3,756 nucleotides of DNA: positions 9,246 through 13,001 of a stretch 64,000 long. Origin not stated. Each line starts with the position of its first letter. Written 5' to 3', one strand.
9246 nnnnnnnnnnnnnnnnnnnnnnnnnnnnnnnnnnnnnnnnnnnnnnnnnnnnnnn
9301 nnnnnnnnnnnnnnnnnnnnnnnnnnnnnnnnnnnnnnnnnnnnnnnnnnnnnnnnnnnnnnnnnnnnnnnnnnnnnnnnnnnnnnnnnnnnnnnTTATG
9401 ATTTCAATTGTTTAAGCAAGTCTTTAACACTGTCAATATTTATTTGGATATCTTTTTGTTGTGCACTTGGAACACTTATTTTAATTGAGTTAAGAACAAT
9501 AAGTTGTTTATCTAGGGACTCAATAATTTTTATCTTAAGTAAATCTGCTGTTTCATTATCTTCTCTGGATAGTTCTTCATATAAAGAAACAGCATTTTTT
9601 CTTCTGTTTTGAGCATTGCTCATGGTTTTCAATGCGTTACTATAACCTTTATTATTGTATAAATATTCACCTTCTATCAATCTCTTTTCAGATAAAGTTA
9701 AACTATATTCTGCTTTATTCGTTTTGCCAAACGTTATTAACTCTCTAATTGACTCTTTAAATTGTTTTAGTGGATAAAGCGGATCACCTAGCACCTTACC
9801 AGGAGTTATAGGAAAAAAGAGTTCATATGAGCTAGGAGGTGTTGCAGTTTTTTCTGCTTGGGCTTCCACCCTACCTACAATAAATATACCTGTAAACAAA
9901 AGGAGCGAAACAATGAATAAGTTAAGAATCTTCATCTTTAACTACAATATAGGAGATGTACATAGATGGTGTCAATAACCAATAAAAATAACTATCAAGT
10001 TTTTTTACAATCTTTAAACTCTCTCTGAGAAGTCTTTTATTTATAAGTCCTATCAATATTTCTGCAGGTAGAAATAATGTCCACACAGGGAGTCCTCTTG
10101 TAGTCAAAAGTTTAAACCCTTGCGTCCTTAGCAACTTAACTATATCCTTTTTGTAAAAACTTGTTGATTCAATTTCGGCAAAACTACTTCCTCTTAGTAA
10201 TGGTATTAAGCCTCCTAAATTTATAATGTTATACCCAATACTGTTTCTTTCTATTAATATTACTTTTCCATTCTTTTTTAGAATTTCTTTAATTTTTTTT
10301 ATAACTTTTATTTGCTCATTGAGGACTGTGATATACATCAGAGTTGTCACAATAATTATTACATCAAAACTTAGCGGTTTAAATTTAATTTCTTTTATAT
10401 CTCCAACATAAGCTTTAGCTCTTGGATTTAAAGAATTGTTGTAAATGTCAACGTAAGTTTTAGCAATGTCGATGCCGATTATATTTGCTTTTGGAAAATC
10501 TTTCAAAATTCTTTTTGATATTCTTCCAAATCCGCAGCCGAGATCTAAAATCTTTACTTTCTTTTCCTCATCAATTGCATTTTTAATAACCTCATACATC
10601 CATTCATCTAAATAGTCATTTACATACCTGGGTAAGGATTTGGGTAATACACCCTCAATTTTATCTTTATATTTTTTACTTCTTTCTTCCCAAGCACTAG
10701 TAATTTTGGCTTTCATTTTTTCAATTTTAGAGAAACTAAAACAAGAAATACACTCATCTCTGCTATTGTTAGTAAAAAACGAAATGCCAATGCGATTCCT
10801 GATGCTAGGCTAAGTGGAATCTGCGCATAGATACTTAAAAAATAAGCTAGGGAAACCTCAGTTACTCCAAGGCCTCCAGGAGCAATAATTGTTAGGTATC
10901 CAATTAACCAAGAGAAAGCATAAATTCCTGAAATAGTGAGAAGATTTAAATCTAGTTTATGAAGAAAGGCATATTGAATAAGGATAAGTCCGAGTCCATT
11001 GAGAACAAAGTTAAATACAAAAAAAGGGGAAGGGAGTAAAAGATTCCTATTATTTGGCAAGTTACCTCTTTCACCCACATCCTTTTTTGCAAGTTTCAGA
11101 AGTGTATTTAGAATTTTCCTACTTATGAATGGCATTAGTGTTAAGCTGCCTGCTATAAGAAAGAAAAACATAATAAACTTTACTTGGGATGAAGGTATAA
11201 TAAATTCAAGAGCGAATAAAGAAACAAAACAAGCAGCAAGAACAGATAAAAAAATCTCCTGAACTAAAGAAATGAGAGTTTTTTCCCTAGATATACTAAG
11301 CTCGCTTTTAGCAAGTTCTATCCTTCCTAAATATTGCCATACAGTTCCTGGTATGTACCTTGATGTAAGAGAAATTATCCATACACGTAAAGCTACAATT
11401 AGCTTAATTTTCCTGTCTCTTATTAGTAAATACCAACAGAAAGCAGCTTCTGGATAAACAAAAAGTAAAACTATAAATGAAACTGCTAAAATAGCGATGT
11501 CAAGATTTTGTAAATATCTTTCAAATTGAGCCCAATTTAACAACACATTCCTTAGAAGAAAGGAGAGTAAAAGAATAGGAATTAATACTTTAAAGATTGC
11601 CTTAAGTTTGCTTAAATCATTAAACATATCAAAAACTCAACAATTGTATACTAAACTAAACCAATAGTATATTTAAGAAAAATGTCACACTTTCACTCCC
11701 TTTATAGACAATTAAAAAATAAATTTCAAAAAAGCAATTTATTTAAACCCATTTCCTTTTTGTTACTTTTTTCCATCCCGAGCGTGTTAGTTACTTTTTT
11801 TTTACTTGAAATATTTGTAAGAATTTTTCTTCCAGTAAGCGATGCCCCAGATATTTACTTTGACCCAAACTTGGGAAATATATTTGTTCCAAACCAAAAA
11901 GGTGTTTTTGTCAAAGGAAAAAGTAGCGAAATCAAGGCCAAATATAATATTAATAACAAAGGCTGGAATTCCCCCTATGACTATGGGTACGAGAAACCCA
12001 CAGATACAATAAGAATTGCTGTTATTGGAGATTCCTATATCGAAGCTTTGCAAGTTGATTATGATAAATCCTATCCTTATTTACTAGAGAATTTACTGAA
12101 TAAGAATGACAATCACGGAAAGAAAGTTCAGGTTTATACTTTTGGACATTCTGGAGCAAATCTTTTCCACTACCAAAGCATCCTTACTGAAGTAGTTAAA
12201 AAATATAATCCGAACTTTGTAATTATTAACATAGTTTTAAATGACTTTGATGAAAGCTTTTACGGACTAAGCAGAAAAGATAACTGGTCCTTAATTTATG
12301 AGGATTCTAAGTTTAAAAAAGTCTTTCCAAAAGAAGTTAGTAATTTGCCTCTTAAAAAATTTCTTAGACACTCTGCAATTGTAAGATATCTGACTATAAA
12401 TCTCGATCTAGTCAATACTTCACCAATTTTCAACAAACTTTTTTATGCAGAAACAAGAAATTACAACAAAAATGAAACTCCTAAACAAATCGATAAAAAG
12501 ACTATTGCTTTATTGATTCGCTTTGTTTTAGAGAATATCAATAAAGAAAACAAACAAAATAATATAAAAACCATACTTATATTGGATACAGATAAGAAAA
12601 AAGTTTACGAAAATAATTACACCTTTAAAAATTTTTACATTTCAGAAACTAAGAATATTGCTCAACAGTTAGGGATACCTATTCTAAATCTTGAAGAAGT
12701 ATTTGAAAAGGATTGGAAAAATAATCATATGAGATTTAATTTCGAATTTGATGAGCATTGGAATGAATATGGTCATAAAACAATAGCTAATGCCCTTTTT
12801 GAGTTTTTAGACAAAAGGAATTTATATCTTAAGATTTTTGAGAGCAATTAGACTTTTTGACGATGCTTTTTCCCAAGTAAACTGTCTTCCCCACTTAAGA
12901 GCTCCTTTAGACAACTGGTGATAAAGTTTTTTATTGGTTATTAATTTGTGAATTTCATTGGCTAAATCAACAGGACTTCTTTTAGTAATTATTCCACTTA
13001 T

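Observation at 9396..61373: Extraordinary density of GT-C-type membrane glycosyltransferases with co-encoded polyprenyl-P-sugar synthases: a candidate undescribed surface-glycan or protein O-glycosylation system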

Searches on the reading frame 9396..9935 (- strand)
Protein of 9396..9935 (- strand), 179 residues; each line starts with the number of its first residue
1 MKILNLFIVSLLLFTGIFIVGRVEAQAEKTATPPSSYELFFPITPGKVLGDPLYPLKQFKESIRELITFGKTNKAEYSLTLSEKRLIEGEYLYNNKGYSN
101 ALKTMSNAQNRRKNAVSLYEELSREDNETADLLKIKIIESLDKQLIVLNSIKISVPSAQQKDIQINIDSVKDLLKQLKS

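Call 4: search_protein_families(library=pfam, max_evalue=0.01, proteins=[window:9396-9935:-])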
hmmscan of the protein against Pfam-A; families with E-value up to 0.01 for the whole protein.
window:9396-9935:- (179 aa): 1 family
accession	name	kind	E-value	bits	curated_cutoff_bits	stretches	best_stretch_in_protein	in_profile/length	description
PF18915.5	DUF5667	-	1.6e-09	38.5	27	1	50-136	5-77/99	Domain of unknown function (DUF5667)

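Call 69: search_protein_families(library=ncbifam, max_evalue=0.00001, proteins=[window:9396-9935:-])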
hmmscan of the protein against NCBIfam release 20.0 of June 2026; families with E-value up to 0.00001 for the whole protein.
window:9396-9935:- (179 aa): 0 families

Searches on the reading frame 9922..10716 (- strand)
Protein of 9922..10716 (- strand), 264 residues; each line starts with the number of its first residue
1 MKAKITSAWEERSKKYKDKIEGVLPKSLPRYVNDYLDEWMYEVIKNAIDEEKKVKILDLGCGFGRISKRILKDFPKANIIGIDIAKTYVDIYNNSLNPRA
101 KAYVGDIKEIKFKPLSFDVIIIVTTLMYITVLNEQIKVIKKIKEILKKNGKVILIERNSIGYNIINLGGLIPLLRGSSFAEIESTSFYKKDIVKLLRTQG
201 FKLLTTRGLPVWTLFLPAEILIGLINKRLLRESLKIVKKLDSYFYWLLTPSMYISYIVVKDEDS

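Call 4: search_protein_families(library=pfam, max_evalue=0.01, proteins=[window:9922-10716:-])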
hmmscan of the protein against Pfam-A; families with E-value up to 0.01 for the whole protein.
window:9922-10716:- (264 aa): 18 families
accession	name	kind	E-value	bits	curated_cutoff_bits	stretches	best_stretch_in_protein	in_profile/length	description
PF13649.12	Methyltransf_25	-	2.3e-16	60.7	27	1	56-150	1-97/97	Methyltransferase domain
PF13847.12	Methyltransf_31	-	2.4e-16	60.1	27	1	51-158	2-113/145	Methyltransferase domain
PF08241.18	Methyltransf_11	-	2e-14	54.4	21.2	1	57-154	1-95/95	Methyltransferase domain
PF08242.18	Methyltransf_12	-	6.4e-12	46.5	30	1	57-151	1-97/98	Methyltransferase domain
PF05175.20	MTS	-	7.9e-08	32.6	23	1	46-163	25-147/170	Methyltransferase small domain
PF13489.12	Methyltransf_23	-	8.3e-08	32.6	27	1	50-204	20-162/164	Methyltransferase domain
PF00891.24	Methyltransf_2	-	1.4e-06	28.3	22.3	1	50-156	60-166/210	O-methyltransferase domain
PF01209.24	Ubie_methyltran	-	2e-05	24.5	20.1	1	39-162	35-159/233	ubiE/COQ5 methyltransferase family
PF02353.26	CMAS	-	0.00015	21.6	27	1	54-154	64-164/273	Mycolic acid cyclopropane synthetase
PF05891.18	Methyltransf_PK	-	0.00021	21.3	27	1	45-157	48-162/218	AdoMet dependent proline di-methyltransferase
PF02390.23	Methyltransf_4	-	0.00022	21.2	24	1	53-95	2-44/173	Putative methyltransferase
PF05148.21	Methyltransf_8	-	0.00096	19.5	27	1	40-157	60-159/219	Hypothetical methyltransferase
PF05219.18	DREV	-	0.0017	18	26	1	50-154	92-186/265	DREV methyltransferase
PF08003.17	Methyltransf_9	-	0.0018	17.8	23.8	1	37-154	100-217/315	Protein of unknown function (DUF1698)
PF01728.25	FtsJ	-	0.0021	18.4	24.1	1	49-115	20-83/181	FtsJ-like methyltransferase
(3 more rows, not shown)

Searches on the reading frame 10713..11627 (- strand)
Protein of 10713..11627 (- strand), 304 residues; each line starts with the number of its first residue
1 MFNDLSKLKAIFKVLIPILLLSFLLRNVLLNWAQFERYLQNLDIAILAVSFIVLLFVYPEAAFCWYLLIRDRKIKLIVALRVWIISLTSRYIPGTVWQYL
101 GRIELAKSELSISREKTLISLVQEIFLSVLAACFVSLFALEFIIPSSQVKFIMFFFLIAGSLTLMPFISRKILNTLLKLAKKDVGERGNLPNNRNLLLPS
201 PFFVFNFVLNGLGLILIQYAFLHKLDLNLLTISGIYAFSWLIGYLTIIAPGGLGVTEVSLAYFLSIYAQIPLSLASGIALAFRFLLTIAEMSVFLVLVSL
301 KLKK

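Call 5: search_protein_families(library=pfam, max_evalue=0.01, proteins=[window:10713-11627:-])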
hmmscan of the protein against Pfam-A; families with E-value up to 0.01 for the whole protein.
window:10713-11627:- (304 aa): 0 families

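Call 11: search_protein_families(library=ncbifam, max_evalue=0.01, proteins=[window:10713-11627:-])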
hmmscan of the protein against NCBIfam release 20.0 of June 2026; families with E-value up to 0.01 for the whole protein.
window:10713-11627:- (304 aa): 0 families

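Call 33: search_protein_families(library=pfam, max_evalue=10, proteins=[window:10713-11627:-])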
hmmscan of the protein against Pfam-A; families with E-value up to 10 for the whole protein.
window:10713-11627:- (304 aa): 0 families

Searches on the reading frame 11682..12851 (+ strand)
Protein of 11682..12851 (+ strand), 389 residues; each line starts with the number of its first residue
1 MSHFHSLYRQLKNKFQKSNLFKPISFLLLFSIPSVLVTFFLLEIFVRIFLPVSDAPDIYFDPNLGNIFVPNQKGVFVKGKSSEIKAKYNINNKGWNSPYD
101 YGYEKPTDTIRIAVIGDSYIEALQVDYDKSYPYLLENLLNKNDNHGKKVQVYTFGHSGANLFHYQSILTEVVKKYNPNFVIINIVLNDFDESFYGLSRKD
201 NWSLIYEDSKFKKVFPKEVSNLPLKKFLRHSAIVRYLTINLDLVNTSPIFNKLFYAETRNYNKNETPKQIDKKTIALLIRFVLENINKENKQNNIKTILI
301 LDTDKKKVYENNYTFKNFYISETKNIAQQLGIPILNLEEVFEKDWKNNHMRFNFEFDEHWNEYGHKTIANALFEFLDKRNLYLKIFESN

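Call 5: search_protein_families(library=pfam, max_evalue=0.01, proteins=[window:11682-12851:+])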
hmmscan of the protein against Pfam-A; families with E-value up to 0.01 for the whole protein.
window:11682-12851:+ (389 aa): 3 families
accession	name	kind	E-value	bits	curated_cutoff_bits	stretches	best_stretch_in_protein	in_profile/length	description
PF13472.12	Lipase_GDSL_2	-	8.6e-07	30.1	32.9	1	114-345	1-157/178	GDSL-like Lipase/Acylhydrolase family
PF00657.28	Lipase_GDSL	-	0.0012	19.5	23.6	1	112-372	1-208/208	GDSL-like Lipase/Acylhydrolase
PF16822.11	ALGX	-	0.0028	17.8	26.5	1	284-382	33-136/268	SGNH hydrolase-like domain, acetyltransferase AlgX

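Call 69: search_protein_families(library=ncbifam, max_evalue=0.00001, proteins=[window:11682-12851:+])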
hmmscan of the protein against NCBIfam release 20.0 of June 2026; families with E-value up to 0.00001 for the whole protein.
window:11682-12851:+ (389 aa): 1 family
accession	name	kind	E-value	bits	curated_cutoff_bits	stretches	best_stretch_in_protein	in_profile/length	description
NF047474.1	GDSL_LA_2486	hypoth_equivalog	4.3e-06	26.2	300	0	106-373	83-322/326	LA_2486 family SGNH/GDSL-type esterase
